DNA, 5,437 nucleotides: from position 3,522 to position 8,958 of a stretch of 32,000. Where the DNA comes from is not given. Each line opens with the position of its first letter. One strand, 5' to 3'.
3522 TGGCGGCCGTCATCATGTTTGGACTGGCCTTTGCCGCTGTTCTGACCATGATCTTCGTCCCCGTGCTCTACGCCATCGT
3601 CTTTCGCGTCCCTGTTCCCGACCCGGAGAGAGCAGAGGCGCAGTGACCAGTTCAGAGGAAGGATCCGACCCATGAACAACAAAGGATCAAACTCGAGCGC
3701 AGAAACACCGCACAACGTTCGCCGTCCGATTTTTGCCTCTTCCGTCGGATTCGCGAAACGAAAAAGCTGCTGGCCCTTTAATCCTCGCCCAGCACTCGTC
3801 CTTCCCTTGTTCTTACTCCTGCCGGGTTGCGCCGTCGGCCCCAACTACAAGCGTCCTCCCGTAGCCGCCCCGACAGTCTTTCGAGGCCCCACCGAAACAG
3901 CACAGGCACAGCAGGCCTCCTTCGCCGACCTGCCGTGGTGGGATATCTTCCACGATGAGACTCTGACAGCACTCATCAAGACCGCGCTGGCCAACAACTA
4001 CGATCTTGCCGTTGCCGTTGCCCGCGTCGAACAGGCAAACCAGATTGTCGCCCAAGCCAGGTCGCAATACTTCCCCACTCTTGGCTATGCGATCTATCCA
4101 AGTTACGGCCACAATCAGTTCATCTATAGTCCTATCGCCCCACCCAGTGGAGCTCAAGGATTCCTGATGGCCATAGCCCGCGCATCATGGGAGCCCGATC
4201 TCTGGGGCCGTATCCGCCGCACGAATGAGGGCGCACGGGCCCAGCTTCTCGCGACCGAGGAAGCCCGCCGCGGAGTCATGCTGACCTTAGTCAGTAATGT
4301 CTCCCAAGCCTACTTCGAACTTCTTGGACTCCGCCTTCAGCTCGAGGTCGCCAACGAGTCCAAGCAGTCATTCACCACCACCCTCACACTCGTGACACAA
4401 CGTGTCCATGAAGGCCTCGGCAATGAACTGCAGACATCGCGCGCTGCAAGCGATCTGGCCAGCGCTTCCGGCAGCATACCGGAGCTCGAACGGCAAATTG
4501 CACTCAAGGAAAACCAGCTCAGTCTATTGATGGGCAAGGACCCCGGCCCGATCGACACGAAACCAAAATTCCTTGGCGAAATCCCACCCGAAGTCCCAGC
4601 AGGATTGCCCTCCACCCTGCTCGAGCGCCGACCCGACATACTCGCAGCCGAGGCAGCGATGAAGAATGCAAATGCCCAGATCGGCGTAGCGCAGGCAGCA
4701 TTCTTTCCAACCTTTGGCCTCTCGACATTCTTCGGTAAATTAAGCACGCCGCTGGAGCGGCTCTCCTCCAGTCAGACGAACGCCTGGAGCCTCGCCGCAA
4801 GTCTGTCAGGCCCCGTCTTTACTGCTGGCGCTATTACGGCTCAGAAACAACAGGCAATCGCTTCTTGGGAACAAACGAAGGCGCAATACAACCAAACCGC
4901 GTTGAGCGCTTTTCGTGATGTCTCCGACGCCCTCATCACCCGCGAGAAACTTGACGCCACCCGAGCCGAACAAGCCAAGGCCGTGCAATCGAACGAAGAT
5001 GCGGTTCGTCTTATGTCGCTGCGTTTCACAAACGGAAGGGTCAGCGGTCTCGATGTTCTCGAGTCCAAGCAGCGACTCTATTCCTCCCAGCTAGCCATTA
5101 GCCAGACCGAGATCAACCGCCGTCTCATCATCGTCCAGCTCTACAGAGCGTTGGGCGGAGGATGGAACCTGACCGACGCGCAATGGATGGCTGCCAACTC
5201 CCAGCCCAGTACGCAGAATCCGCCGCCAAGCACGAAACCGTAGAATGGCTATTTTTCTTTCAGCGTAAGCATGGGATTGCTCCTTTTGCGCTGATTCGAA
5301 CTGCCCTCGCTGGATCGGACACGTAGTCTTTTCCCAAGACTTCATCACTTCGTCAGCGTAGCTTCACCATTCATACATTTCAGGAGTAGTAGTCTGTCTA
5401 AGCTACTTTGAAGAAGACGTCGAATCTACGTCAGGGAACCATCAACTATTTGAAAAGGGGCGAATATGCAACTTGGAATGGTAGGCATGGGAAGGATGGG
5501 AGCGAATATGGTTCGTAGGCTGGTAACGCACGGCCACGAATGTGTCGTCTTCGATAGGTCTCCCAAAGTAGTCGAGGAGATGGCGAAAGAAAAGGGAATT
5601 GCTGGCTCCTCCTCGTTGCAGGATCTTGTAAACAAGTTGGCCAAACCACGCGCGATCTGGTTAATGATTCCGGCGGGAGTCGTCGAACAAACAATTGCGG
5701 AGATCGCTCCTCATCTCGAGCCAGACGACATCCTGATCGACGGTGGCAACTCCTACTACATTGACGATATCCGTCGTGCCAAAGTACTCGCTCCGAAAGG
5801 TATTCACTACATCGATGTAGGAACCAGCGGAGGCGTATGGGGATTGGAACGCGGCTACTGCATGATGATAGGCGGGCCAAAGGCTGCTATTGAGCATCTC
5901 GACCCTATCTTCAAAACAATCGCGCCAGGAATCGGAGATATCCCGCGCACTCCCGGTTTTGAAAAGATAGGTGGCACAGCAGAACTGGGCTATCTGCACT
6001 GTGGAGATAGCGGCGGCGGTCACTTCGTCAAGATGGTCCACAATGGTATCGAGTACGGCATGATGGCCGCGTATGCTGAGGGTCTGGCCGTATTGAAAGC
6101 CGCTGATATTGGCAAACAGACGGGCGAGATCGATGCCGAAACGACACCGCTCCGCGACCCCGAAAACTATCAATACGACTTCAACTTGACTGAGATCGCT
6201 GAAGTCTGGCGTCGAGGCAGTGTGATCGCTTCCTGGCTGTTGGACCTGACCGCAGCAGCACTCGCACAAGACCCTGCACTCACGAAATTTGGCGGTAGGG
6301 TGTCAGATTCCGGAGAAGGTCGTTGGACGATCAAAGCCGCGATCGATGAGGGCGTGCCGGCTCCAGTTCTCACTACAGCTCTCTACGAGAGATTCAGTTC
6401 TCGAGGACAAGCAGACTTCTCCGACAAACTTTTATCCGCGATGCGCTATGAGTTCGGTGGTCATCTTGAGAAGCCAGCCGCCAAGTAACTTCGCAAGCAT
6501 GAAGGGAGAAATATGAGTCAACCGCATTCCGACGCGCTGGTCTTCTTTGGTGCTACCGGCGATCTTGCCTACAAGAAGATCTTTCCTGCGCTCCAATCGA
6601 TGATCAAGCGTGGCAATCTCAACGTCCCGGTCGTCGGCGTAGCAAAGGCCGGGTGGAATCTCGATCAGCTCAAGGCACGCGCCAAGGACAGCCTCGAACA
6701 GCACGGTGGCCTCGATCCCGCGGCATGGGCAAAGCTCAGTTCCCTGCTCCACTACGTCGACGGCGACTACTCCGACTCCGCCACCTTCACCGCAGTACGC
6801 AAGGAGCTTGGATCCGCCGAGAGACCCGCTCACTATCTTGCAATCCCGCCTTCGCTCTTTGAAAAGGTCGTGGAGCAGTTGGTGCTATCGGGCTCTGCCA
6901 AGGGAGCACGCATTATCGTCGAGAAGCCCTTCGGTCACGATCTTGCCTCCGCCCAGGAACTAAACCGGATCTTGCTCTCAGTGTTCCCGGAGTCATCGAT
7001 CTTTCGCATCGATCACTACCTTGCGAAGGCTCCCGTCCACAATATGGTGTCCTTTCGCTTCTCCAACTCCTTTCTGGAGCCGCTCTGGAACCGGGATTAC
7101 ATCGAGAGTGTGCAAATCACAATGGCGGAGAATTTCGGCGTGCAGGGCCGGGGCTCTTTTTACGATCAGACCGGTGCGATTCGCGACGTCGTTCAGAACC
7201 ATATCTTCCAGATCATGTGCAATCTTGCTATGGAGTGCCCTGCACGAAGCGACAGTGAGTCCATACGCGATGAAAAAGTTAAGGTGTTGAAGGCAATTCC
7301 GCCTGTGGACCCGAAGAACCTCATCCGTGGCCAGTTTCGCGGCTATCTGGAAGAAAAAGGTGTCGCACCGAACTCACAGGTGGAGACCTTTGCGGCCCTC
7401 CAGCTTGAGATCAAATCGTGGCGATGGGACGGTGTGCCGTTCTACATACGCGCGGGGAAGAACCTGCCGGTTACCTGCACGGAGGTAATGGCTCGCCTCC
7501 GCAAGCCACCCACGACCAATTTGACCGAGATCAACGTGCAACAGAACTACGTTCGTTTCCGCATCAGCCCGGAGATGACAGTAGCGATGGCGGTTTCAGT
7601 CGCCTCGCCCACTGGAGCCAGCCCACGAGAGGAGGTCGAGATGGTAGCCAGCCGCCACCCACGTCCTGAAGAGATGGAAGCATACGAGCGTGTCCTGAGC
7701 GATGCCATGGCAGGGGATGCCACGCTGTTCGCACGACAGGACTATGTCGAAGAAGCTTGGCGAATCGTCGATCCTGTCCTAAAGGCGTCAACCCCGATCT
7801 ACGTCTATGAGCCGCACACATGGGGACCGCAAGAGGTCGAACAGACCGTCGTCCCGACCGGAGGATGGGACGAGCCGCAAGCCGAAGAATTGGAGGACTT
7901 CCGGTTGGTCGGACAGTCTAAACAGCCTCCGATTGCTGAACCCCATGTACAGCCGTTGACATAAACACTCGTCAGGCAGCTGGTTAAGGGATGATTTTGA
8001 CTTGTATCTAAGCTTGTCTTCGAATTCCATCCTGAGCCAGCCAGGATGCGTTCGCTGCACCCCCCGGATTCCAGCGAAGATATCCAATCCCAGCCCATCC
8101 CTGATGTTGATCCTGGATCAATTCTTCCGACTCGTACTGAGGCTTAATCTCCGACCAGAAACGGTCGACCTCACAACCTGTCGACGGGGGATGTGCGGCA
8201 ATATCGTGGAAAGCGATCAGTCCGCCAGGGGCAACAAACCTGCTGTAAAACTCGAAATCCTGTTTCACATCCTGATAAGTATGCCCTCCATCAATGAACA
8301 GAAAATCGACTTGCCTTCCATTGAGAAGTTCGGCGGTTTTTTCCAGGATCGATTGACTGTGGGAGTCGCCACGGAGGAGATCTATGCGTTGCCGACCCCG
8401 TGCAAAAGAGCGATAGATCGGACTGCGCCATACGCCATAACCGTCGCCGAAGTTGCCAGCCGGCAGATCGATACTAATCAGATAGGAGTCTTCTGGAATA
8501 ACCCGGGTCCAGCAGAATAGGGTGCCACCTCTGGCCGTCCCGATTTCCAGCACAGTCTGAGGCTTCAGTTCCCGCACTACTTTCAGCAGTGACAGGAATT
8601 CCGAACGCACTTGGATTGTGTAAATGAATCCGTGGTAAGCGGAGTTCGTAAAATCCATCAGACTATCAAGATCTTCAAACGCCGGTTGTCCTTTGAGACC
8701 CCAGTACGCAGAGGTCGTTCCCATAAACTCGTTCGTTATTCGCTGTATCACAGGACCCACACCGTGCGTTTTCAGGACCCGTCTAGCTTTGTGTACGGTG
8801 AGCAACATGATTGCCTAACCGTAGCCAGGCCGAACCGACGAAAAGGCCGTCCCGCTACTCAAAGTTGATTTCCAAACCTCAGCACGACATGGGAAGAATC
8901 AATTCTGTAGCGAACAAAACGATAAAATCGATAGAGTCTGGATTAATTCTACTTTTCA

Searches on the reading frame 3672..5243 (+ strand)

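Call 43: search_protein_families(library=pfam, proteins=[window:3672-5243:+], max_evalue=0.00001)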
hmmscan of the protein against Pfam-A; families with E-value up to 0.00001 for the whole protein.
window:3672-5243:+ (523 aa): 1 family
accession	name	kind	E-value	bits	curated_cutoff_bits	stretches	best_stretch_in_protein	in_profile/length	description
PF02321.23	OEP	-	2.2e-44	152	22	2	313-495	5-187/187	Outer membrane efflux protein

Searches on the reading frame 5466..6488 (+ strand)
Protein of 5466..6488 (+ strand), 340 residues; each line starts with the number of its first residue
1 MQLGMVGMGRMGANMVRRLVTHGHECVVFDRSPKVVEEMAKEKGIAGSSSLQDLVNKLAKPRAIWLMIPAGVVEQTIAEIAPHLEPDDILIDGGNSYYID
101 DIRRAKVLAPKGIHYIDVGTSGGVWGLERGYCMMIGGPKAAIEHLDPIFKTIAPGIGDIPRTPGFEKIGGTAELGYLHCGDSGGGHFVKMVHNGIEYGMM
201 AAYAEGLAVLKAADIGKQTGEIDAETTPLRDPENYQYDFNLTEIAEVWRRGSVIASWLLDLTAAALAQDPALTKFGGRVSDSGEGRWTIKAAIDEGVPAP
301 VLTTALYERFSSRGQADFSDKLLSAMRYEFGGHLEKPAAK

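Call 43: search_protein_families(library=pfam, proteins=[window:5466-6488:+], max_evalue=0.00001)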
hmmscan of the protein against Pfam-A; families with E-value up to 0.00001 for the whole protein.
window:5466-6488:+ (340 aa): 3 families
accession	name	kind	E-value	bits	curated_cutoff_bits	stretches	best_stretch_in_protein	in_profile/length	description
PF03446.21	NAD_binding_2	-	1.9e-38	132.4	21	1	3-154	2-154/161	NAD binding domain of 6-phosphogluconate dehydrogenase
PF00393.24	6PGD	-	3.4e-21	76.3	27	2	185-213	1-29/290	6-phosphogluconate dehydrogenase, C-terminal domain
PF03807.23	F420_oxidored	-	1.3e-08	35.8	21.6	1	3-93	2-91/94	NADP oxidoreductase coenzyme F420-dependent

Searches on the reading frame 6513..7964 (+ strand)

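Call 43: search_protein_families(library=pfam, proteins=[window:6513-7964:+], max_evalue=0.00001)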
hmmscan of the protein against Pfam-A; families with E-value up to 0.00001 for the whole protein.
window:6513-7964:+ (483 aa): 2 families
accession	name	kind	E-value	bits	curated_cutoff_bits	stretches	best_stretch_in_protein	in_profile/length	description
PF02781.21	G6PD_C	-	1.7e-92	310.1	27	1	180-446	2-288/296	Glucose-6-phosphate dehydrogenase, C-terminal domain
PF00479.28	G6PD_N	-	8e-46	157.4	22.1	1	10-177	1-183/183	Glucose-6-phosphate dehydrogenase, NAD binding domain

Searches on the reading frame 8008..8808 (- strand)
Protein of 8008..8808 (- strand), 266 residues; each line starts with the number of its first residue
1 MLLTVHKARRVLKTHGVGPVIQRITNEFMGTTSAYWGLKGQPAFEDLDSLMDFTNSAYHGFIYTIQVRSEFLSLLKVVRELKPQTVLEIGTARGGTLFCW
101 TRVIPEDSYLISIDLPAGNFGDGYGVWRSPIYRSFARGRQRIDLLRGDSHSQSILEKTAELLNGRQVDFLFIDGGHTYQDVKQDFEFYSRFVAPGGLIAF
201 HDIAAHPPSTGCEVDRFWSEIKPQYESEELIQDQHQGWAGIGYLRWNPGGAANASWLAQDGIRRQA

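Call 43: search_protein_families(library=pfam, proteins=[window:8008-8808:-], max_evalue=0.00001)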
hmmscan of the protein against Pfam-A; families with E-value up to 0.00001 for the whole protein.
window:8008-8808:- (266 aa): 3 families
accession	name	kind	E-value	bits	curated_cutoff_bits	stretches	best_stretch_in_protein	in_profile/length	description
PF13578.12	Methyltransf_24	-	1.3e-17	65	26.3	1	87-203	1-105/105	Methyltransferase domain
PF04989.18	RMNT_CmcI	-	3.8e-09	37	23.2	1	64-220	14-165/206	Rhamnosyl O-methyltransferase/CmcI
PF01596.23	Methyltransf_3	-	2.5e-06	27.4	22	1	47-201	11-153/204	O-methyltransferase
